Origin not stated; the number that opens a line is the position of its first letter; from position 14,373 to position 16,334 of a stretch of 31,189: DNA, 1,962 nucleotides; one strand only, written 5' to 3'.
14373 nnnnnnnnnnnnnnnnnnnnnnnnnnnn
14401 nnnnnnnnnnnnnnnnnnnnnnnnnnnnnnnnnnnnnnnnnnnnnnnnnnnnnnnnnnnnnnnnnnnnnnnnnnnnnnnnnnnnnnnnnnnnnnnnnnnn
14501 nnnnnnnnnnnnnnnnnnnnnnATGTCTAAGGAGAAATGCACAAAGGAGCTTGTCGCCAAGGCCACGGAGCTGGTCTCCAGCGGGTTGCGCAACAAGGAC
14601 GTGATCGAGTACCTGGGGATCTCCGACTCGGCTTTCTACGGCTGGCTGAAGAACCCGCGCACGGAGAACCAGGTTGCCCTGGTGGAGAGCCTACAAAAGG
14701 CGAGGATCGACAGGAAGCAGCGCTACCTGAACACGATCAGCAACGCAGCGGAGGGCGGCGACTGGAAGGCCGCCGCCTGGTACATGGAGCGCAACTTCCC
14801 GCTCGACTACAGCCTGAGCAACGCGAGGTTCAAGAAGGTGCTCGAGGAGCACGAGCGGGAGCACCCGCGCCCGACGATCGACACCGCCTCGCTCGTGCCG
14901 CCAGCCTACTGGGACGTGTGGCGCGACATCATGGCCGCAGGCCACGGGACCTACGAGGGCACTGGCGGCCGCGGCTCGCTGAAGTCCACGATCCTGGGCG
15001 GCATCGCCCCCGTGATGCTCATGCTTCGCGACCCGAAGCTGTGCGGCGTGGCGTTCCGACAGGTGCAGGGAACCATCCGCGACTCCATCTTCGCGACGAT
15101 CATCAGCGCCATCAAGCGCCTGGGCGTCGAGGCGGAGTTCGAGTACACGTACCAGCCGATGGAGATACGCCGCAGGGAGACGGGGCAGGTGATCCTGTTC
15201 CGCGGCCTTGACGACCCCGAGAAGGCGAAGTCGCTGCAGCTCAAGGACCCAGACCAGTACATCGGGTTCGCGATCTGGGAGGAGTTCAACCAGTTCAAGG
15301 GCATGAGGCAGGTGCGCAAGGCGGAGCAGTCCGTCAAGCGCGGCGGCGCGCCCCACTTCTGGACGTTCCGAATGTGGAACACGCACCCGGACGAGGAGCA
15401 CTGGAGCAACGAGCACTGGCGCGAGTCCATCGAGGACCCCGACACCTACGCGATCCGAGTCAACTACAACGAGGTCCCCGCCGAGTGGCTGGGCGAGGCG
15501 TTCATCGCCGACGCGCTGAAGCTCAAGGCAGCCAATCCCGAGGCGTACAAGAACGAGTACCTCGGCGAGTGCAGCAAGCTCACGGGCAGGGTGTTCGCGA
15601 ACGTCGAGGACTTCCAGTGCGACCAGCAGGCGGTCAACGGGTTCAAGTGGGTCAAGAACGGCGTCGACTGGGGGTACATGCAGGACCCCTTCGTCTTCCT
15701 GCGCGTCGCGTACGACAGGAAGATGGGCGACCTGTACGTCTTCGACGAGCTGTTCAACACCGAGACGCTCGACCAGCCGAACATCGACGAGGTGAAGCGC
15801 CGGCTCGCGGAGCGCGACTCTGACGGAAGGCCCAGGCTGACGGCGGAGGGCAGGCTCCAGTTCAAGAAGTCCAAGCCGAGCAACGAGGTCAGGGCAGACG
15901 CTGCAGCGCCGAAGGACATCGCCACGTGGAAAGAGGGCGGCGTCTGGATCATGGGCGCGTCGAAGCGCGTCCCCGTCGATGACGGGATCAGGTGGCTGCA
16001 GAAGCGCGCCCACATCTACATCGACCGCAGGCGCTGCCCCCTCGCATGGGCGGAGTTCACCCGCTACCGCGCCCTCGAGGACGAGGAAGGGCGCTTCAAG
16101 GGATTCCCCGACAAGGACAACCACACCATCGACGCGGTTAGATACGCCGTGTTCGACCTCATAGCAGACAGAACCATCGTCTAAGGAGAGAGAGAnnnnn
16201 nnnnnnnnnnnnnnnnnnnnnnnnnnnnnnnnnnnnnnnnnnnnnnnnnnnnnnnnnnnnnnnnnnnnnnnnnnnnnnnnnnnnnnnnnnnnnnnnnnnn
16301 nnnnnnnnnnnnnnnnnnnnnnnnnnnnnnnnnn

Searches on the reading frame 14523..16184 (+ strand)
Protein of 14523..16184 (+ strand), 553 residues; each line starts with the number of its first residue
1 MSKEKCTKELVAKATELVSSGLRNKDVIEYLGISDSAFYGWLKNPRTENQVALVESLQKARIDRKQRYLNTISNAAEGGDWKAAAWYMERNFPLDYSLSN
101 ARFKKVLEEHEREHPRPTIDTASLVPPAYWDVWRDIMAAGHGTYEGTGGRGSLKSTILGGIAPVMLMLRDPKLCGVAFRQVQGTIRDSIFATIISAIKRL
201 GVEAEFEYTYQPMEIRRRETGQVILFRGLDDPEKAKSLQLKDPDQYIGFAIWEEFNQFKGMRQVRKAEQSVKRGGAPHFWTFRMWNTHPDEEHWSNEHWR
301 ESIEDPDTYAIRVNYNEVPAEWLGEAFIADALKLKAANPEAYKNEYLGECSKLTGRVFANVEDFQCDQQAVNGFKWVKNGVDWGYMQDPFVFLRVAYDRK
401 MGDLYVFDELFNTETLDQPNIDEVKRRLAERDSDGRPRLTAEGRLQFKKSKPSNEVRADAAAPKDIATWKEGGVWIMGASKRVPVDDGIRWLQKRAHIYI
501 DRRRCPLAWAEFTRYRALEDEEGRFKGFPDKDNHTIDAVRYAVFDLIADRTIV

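Call 56: search_dna_similar(query=window:14523-16184:+, collection=phages, mode=protein, max_rows=12)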
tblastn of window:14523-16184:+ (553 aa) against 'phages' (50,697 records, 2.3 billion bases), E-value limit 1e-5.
Records with a match: 637; places in all: 637; records where one place covers at least 80% of the query: 1.
Best place of each record, by identity: <60% 637.
By first word of the organism name: Streptococcus 184; Staphylococcus 125; Enterococcus 62; Clostridium 51; Bacillus 43; Listeria 22; Bacteriophage 21; Lactobacillus 18; Vibrio 14; Rhizobium 13; and 37 more.
By host as written in the record: - 63; Staphylococcus aureus 39; Clostridium sporogenes ATCC-15579 30; Enterococcus faecalis 22; Staphylococcus epidermidis 13; Listeria monocytogenes 13; Clostridium perfringens 12; Enterococcus sp. 12; and 276 more.
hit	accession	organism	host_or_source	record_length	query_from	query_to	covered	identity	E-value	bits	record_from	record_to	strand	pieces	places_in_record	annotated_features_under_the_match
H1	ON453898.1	Blautia phage Montmirail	Blautia coccoides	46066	92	550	83%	33.6%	3e-57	213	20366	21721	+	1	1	terminase large subunit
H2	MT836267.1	Bacteriophage sp.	human fecal samples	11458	105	543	79%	34.8%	1e-61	226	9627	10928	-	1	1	record has no annotation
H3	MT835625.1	Bacteriophage sp.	human fecal samples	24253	119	543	77%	35.3%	1e-63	231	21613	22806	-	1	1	record has no annotation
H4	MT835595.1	Bacteriophage sp.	human fecal samples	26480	118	552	79%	33.7%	4e-62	227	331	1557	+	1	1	record has no annotation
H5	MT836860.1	Bacteriophage sp.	human fecal samples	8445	122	543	76%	34.6%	5e-54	203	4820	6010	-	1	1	record has no annotation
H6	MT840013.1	Bacteriophage sp.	human fecal samples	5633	125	542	76%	34.0%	3e-51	195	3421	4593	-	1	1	record has no annotation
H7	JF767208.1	Clostridium phage phiCP13O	Clostridium perfringens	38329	106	546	80%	31.6%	2e-50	192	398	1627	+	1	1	phage terminase large subunit | hypothetical protein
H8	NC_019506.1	Clostridium phage phiCP13O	Clostridium perfringens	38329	106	546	80%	31.6%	2e-50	192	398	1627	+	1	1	terminase large subunit | terminase small subunit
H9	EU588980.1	Clostridium phage phiCP39-O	Clostridium perfringens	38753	106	546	80%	31.6%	2e-50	192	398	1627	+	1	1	large terminase | small terminase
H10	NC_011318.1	Clostridium phage phiCP39-O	Clostridium perfringens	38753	106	546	80%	31.6%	2e-50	192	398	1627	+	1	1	terminase large subunit | terminase small subunit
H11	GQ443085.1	Clostridium phage phiCP26F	Clostridium perfringens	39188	106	546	80%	31.6%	2e-50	192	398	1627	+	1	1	phi26F_gp2: phage terminase large subunit | phi26F_gp1: hypothetical protein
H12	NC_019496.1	Clostridium phage phiCP26F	Clostridium perfringens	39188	106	546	80%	31.6%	2e-50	192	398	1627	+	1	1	phi26F_gp2: terminase large subunit | phi26F_gp1: terminase small subunit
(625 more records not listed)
